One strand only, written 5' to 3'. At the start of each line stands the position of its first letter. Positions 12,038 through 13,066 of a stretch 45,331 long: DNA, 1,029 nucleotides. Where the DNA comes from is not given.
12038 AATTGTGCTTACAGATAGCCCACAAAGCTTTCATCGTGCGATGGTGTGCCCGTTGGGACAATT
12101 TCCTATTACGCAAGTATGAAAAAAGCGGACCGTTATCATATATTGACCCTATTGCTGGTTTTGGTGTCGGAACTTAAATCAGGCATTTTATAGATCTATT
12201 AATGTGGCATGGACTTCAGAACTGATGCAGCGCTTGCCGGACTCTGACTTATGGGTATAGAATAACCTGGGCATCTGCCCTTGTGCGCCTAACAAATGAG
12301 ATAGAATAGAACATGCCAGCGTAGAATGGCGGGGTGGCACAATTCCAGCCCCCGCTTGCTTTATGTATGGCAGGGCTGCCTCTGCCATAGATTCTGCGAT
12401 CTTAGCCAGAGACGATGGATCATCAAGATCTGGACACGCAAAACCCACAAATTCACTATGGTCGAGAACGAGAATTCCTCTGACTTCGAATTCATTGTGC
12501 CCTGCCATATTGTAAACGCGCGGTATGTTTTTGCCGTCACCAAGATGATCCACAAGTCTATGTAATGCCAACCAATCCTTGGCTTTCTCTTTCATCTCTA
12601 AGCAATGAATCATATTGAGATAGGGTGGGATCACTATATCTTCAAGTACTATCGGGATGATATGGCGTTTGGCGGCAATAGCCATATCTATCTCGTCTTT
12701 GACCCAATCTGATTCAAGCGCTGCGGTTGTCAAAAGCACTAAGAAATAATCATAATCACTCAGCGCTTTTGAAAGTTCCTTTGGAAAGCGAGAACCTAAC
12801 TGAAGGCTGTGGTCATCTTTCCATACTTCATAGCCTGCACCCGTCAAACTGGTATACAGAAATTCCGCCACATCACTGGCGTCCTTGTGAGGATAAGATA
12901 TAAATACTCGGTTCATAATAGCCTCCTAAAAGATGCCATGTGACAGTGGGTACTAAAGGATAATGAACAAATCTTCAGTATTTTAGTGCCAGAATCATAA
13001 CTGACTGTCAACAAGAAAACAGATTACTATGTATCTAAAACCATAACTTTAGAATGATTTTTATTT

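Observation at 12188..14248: Two tandem, diverged TIR-domain proteins fused to an unassigned ~120-aa C-terminal module: candidate stand-alone NADase/defence module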

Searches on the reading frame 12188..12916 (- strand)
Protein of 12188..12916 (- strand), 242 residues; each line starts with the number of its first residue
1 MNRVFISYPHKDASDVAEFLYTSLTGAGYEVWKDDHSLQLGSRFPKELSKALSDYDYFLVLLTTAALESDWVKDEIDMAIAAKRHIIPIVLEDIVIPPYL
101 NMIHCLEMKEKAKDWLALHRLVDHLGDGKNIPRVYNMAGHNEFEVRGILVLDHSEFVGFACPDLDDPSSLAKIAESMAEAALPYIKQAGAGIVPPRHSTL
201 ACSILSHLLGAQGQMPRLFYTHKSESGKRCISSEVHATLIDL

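Call 3: search_protein_families(library=pfam, proteins=[window:12188-12916:-], max_evalue=0.1)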
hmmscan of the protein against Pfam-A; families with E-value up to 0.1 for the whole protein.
window:12188-12916:- (242 aa): 3 families
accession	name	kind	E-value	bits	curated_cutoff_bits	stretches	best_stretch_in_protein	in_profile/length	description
PF13676.11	TIR_2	-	3.4e-22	79.7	28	1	4-120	1-120/122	TIR domain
PF08937.16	ThsB_TIR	-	0.00016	22.5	21.2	1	5-92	1-96/100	Thoeris protein ThsB, TIR-like domain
PF01582.25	TIR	-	0.0061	16.8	21.3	1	5-84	5-85/179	TIR domain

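Call 4: search_protein_families(library=padloc, proteins=[window:12188-12916:-], max_evalue=0.1)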
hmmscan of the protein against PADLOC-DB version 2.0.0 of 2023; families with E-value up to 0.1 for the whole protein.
window:12188-12916:- (242 aa): 21 families
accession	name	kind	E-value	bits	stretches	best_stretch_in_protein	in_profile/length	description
PDLC02012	SAVED5--SAVED_TIR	-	5e-14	50.2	1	3-83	15-95/404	-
PDLC00434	ThsB1|ThsB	-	4.1e-13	47.2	1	3-105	140-242/396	TIR-like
PDLC02421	Aga_TIR-PNTD1-PNTD2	-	8.3e-12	42.9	1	3-136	5-142/430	Class I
PDLC02403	Aga_TIR-PNTD1-PNTD2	-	1.1e-11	42.5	1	3-135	4-140/443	Class I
PDLC05062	PDC-S66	-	1.6e-11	42.2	1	4-82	151-229/282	-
PDLC00728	Effector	-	1.7e-06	25.3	1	2-66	10-73/432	TIR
PDLC02416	Aga_REase-TIR-PNTD1-PNTD2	-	2.7e-06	24.3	1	15-102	168-257/572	Class I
PDLC00424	ThsB1|ThsB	-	1.4e-05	23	1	3-91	103-194/234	TIR-like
PDLC00727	Effector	-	3.2e-05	20.6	1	4-61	176-232/590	TIR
PDLC00419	ThsB1|ThsB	-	0.00015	19.6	1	3-85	29-114/165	TIR-like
PDLC02400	Aga_TIR-PNTD1-PNTD2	-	0.00015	18.2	1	8-90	193-282/639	Class I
PDLC00417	ThsB1|ThsB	-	0.00025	18.6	1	4-82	169-247/303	TIR-like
PDLC03957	bSEFIR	-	0.00031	18.7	1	3-64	40-103/412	-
PDLC00436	ThsB1|ThsB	-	0.00033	18.2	1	3-84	37-121/183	TIR-like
PDLC02013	SAVED5--SAVED_TIR_JAB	-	0.0019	14.8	1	4-65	175-235/584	-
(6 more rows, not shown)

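Call 8: search_solved_structures(query=window:12188-12916:-, max_evalue=1, show_alignments=2)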
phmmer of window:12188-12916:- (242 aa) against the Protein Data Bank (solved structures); distinct sequences matched with E-value up to 1: 44.
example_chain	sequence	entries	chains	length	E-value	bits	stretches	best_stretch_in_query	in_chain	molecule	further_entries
3h16_A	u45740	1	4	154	1.4e-08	38.1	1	3-79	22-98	TIR protein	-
7uxr_A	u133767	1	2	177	2.5e-08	37.3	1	4-90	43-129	TIR domain protein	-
7uwg_A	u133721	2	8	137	1.1e-06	31.9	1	4-85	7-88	Molecular chaperone Tir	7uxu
8g83_A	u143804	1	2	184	2.3e-06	30.8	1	4-84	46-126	NAD(+) hydrolase AbTIR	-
8qlo_A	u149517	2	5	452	1e-05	28.7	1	2-115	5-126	Toll/interleukin-1 receptor domain-containing protein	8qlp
8z92_E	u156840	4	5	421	2.4e-05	27.5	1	2-87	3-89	TIR domain-containing protein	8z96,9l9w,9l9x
9mud_K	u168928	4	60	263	2.6e-05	27.4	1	3-92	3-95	Cat1 (CRISPR associated TIR 1) pentagonal filament | Cat1 (CRISPR associated TIR 1) pentagonal filament assembly | Cat1 (CRISPR-associated TIR 1)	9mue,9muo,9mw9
8u7b_B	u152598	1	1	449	2.7e-05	27.3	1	2-87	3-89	TIR domain-containing protein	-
8ifk_A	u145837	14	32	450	2.7e-05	27.3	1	2-87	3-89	TIR domain-containing protein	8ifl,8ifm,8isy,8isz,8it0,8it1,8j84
8j8h_B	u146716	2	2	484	3e-05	27.2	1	2-87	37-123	TIR domain-containing protein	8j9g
9tet_A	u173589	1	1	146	7.3e-05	25.9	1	133-228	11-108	CRISPR-associated Csx15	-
8j7s_B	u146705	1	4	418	0.00031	23.9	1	2-85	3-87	TIR domain-containing protein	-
8fex_A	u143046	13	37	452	0.00035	23.7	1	2-85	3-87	TIR-APAZ | TIR domain-containing protein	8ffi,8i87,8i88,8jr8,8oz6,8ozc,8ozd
8sp0_A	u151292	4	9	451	0.00036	23.6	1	2-85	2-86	TIR-APAZ | TIR domain-containing protein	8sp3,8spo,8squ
9tzw_A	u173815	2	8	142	0.0012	21.9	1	4-90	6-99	NAD(+) hydrolase SARM1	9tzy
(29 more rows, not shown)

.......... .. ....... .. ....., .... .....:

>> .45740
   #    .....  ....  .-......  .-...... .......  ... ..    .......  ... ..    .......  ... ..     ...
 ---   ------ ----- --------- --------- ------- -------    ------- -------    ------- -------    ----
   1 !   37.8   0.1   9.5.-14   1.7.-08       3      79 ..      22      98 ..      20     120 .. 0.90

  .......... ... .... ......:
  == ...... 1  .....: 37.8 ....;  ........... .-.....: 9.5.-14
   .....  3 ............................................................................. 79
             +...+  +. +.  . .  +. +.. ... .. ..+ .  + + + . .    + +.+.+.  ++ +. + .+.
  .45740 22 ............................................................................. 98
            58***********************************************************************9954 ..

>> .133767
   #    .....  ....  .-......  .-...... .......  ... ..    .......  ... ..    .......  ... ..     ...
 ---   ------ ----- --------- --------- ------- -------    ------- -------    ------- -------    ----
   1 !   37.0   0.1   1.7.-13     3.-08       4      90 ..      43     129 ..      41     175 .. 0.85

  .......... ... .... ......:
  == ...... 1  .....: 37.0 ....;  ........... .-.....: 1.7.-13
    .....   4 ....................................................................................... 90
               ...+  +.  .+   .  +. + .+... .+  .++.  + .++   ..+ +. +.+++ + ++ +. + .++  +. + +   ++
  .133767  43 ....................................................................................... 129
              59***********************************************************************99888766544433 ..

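Call 9: search_protein_families(library=ncbifam, proteins=[window:12188-12916:-], max_evalue=1)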
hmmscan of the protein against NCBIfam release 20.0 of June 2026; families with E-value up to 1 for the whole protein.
window:12188-12916:- (242 aa): 2 families
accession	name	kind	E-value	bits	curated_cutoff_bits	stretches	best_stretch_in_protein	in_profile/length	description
NF058526.1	Thoeris_type3_ThcB4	equivalog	2.9e-19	69.2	220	1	3-96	129-222/375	Thoeris type III anti-phage system protein ThcB4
NF042941.1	Retron_TIR_antiphage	equivalog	3.4e-08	32.7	600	1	3-91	341-433/464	TIR domain-containing anti-phage reverse transcriptase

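Call 21: find_homologous_proteins(query=window:12188-12916:-, max_evalue=0.001)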
Query window:12188-12916:- (242 aa): 21 proteins with E <= 0.001 among 278 candidates.
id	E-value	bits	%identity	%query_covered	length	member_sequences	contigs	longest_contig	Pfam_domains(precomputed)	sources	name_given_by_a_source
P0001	1.2e-159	547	100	100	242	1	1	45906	PF13676.12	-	-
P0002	9.1e-108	378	73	100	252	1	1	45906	PF01582.26,PF13676.12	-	-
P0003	2.8e-91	324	65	97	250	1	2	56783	PF13676.12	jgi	-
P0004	2.2e-90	321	61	100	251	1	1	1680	PF13676.12,PF08937.17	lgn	-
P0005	3.8e-85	304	59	100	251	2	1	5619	PF01582.26,PF13676.12,PF08937.17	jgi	jgi:hypothetical protein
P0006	7.9e-84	299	58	100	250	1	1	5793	PF01582.26,PF13676.12,PF08937.17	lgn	-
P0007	5.3e-82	293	56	100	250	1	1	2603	PF13676.12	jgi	-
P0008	2.0e-77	278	55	100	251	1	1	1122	PF01582.26,PF13676.12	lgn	-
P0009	4.4e-75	271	57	94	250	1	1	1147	PF01582.26,PF13676.12,PF08937.17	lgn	-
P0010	7.0e-73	263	53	100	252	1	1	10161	PF13676.12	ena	-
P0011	1.6e-71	259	53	100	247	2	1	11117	PF13676.12,PF08937.17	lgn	-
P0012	4.1e-71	258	55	92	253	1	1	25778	PF01582.26,PF13676.12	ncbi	-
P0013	6.5e-71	257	50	100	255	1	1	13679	PF01582.26,PF13676.12,PF08937.17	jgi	jgi:hypothetical protein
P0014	9.6e-69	250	49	100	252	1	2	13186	PF01582.26,PF13676.12,PF08937.17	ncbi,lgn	-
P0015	4.3e-67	244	51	99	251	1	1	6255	PF01582.26,PF13676.12,PF08937.17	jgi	-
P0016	7.6e-66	240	50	100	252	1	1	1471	PF01582.26,PF13676.12,PF08937.17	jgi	jgi:hypothetical protein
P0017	8.6e-64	234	47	96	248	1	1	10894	PF13676.12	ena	-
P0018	2.4e-57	213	46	99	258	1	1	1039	PF01582.26,PF13676.12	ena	-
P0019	9.7e-52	194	44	96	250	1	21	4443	PF13676.12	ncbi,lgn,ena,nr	ncbi:MAG: hypothetical protein DCC57_20730 [Chloroflexi bacterium]|nr:MAG: hypothetical protein DCC5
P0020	8.9e-44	168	43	84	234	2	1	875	PF13676.12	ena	-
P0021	1.4e-4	40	30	45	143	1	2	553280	PF01582.26,PF13676.12,PF08937.17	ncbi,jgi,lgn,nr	ncbi:MAG TPA: toll/interleukin-1 receptor domain-containing protein [Pyrinomonadaceae bacterium]|jgi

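Call 22: find_encoding_contigs(protein=P0003, flank=10000, max_places=3)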
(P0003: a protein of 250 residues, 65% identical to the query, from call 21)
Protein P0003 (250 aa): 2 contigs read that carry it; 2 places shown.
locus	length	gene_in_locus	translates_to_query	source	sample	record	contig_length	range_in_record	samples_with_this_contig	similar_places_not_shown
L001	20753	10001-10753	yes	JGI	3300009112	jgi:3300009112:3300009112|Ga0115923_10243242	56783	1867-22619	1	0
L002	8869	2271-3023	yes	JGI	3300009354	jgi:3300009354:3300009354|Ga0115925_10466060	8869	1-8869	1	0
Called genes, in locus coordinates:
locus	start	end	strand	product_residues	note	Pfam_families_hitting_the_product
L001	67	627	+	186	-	PF00080:Sod_Cu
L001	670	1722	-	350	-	PF00266:Aminotran_5, PF02347:GDC-P, PF21478:GcvP2_C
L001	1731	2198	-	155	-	-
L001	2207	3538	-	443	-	PF02347:GDC-P, PF01053:Cys_Met_Meta_PP (weak), PF00266:Aminotran_5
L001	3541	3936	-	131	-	PF01597:GCV_H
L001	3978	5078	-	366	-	PF01571:GCV_T, PF08669:GCV_T_C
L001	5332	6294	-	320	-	-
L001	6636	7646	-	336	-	PF02322:Cyt_bd_oxida_II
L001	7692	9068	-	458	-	PF01654:Cyt_bd_oxida_I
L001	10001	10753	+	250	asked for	PF13676:TIR_2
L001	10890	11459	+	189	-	-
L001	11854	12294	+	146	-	PF11645:PDDEXK_5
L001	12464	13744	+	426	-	PF13091:PLDc_2, PF00614:PLDc (weak)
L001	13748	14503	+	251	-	PF03372:Exo_endo_phos, PF23226:Exo_endo_phos_PGAP2IP (weak)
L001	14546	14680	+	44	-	-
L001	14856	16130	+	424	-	PF00675:Peptidase_M16, PF05193:Peptidase_M16_C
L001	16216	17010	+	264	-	PF00753:Lactamase_B, PF23023:Anti-Pycsar_Apyc1 (weak), PF12706:Lactamase_B_2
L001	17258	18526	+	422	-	PF00206:Lyase_1, PF10397:ADSL_C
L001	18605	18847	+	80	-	PF02700:PurS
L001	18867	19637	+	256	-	PF13507:GATase_5, PF00117:GATase (faint), PF07685:GATase_3, PF01965:DJ-1_PfpI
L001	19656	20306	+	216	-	PF05685:Uma2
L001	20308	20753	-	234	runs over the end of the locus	PF00756:Esterase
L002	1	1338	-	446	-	?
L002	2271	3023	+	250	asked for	PF13676:TIR_2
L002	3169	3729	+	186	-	-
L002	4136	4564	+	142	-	PF11645:PDDEXK_5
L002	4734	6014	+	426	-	PF13091:PLDc_2, PF00614:PLDc (weak)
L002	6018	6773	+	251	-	PF03372:Exo_endo_phos, PF23226:Exo_endo_phos_PGAP2IP (weak)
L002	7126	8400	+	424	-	PF00675:Peptidase_M16, PF05193:Peptidase_M16_C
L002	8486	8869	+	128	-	?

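Call 23: find_encoding_contigs(protein=P0012, flank=10000, max_places=3)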
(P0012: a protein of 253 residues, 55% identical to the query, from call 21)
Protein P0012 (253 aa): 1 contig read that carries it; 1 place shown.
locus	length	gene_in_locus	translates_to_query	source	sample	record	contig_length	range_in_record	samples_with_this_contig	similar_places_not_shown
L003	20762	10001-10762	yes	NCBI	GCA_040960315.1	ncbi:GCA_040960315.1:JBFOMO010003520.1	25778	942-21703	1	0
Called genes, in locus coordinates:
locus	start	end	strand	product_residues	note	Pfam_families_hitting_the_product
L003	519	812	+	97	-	-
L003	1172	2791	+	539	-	PF22335:Cas10-Cmr2_palm2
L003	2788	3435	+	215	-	PF03787:RAMPs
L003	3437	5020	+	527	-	-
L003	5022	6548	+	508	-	PF03787:RAMPs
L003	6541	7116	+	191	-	PF27799:CRISPR-assoc_Csx19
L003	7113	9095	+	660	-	PF03787:RAMPs (weak)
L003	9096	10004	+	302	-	PF10040:CRISPR_Cas6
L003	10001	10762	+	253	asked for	PF01582:TIR (weak), PF13676:TIR_2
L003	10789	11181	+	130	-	-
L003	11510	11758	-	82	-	-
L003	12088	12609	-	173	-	PF01058:Oxidored_q6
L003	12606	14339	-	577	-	PF00329:Complex1_30kDa, PF00346:Complex1_49kDa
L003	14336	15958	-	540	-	PF00361:Proton_antipo_M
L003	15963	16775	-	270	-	-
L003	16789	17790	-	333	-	PF00146:NADHdh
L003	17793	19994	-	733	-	PF00361:Proton_antipo_M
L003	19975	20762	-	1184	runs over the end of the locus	-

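Call 24: find_encoding_contigs(protein=P0013, flank=10000, max_places=3)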
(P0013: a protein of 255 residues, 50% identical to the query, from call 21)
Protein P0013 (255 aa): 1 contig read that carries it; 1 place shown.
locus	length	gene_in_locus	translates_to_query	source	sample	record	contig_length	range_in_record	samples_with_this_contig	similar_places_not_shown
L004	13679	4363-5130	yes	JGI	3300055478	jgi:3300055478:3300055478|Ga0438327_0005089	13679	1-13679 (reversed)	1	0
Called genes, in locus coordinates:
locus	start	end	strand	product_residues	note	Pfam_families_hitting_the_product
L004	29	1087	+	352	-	PF03417:AAT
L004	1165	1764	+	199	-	PF06153:CdAMP_rec, PF10035:DUF2179 (faint), PF06153:CdAMP_rec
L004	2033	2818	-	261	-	-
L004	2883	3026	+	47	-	-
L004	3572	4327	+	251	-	-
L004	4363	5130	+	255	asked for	PF01582:TIR (weak), PF13676:TIR_2, PF08937:ThsB_TIR (weak)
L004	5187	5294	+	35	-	-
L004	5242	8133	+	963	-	PF13271:DUF4062, PF02985:HEAT (faint), PF25577:TPR_TAF2_C (faint), PF13646:HEAT_2 (weak)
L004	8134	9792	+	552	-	PF22335:Cas10-Cmr2_palm2 (weak)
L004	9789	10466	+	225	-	PF03787:RAMPs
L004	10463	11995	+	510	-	-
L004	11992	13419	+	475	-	PF03787:RAMPs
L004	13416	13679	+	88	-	?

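Call 25: find_encoding_contigs(protein=P0014, flank=10000, max_places=2)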
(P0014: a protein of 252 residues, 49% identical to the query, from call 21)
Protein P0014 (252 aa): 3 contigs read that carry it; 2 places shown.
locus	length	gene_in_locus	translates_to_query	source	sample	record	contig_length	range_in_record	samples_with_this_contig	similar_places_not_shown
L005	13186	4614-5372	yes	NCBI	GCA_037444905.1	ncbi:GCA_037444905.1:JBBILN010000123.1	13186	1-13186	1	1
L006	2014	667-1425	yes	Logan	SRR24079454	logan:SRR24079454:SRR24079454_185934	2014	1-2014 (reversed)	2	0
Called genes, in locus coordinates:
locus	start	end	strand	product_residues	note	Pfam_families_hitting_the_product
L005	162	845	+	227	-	PF13175:AAA_15, PF13304:AAA_21, PF12476:DUF3696 (weak)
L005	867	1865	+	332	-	-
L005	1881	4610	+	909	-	PF03787:RAMPs (faint)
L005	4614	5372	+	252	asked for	PF01582:TIR, PF08937:ThsB_TIR (weak), PF13676:TIR_2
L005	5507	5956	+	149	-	-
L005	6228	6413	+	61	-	-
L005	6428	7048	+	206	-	-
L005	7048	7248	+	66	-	-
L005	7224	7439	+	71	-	-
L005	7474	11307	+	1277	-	PF13860:FlgD_ig (weak)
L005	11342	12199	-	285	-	-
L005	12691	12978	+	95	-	-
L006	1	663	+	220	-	?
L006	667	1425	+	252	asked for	PF01582:TIR, PF08937:ThsB_TIR (weak), PF13676:TIR_2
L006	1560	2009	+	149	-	-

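Call 26: find_encoding_contigs(protein=P0011, flank=10000, max_places=2)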
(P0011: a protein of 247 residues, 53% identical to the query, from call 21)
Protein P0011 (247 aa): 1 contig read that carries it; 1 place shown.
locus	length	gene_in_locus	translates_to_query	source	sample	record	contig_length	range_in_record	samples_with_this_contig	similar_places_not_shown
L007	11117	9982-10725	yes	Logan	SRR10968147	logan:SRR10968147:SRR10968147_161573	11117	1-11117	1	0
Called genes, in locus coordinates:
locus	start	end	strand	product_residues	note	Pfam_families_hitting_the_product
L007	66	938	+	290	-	PF09623:Cas_NE0113, PF00196:GerE, PF08281:Sigma70_r4_2 (faint)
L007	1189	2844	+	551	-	PF22335:Cas10-Cmr2_palm2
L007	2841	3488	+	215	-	PF03787:RAMPs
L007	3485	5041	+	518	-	-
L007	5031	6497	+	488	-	PF03787:RAMPs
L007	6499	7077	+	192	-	PF27799:CRISPR-assoc_Csx19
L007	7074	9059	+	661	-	PF03787:RAMPs (weak)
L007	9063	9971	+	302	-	PF19308:CRISPR_Cas6_N (weak), PF10040:CRISPR_Cas6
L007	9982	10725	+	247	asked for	PF08937:ThsB_TIR (faint), PF13676:TIR_2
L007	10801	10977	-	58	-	-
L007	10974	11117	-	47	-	?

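Call 27: find_encoding_contigs(protein=P0010, flank=10000, max_places=2)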
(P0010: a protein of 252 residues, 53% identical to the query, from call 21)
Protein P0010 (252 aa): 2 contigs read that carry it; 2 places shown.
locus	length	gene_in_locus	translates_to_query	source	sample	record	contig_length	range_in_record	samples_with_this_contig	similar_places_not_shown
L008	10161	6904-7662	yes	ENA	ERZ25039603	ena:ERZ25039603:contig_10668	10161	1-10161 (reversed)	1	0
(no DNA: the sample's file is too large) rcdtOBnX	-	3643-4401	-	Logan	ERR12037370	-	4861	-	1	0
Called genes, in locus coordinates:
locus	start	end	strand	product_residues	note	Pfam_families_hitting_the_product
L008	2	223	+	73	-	?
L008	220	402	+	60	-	-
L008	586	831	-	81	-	-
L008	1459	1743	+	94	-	-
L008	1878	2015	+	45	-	-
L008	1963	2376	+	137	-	PF03787:RAMPs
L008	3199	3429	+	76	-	-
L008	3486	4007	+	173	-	PF27799:CRISPR-assoc_Csx19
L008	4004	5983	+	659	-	PF03787:RAMPs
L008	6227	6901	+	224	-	PF10040:CRISPR_Cas6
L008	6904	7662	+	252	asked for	PF13676:TIR_2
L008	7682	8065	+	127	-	-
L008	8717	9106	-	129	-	PF18291:HU-HIG, PF00216:Bac_DNA_binding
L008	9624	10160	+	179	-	?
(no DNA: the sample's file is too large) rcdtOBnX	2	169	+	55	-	?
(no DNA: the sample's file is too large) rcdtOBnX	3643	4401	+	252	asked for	PF13676:TIR_2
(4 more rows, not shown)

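Call 28: find_encoding_contigs(protein=P0017, flank=10000, max_places=2)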
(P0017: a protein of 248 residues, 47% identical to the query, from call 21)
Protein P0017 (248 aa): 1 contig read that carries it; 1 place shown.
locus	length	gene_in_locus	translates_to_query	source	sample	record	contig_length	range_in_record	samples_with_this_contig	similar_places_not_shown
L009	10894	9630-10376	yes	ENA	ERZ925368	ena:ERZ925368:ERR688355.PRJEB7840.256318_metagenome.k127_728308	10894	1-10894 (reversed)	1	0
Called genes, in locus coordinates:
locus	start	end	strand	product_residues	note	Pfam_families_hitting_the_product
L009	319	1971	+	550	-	PF22335:Cas10-Cmr2_palm2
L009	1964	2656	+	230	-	-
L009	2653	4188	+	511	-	PF03787:RAMPs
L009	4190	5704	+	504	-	PF03787:RAMPs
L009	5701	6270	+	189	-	PF27799:CRISPR-assoc_Csx19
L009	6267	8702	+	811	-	PF03787:RAMPs (faint)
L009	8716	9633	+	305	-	PF10040:CRISPR_Cas6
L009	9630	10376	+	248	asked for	PF13676:TIR_2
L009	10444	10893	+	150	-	?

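Call 42: find_related_loci(query=A1, collection=genome_contigs, flank=10000)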
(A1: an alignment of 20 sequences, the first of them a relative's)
Query A1 (242 aa) in genome_contigs; peptide patterns used: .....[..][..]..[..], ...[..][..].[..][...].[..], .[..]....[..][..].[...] (x = any residue, [..] = any of these).
91 stretches matched a pattern; 3 encode a relative of the query (tblastn E <= 1e-3); 3 distinct loci.
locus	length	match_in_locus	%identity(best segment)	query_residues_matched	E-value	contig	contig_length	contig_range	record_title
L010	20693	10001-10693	60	1-234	1e-94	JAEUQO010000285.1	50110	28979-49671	MAG: Acidobacteria bacterium isolate new MAG-253 k141_1447200, whole genome shotgun sequence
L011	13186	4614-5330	49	1-242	8e-78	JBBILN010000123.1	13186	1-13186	MAG: bacterium isolate BQF270218_bin_21 NODE_1626_length_13186_cov_22.308583, whole genome shotgun sequence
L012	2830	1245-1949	44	1-232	1e-60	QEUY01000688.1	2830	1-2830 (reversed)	MAG: Chloroflexi bacterium isolate CFX7 J3_scaffold_21858, whole genome shotgun sequence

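Call 44: predict_structure(alignment_id=A2)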
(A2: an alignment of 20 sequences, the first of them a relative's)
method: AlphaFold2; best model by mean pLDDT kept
length: 252 residues; sequences in the alignment: 20
mean_pLDDT: 90.2   pTM: 0.86
mean pLDDT of the five models: 90.2, 90.2, 89.4, 89.2, 87.3
residues with pLDDT >= 90: 174; 70-90: 63; 50-70: 15; < 50: 0
segments of 3 or more residues with pLDDT < 50: none
pLDDT, mean of each block of 10 residues (from residue 1): 90 95 95 74 69 83 95 90 92 92 91 97 94 95 93 90 92 95 96 91 91 92 87 93 90 69
secondary structure, 60 per line:
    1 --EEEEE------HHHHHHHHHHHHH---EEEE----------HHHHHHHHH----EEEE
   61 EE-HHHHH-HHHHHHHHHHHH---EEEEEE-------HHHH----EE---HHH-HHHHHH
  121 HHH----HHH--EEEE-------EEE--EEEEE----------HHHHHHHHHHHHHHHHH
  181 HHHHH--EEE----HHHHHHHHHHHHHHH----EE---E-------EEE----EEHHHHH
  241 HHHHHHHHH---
elements in order: E3-7 H14-26 E30-33 H44-52 E57-62 H64-68 H70-81 E85-90 H98-101 H115-123 E133-136 E144-146 E149-153 H164-185 E188-190 H195-209 E227-229 H236-249
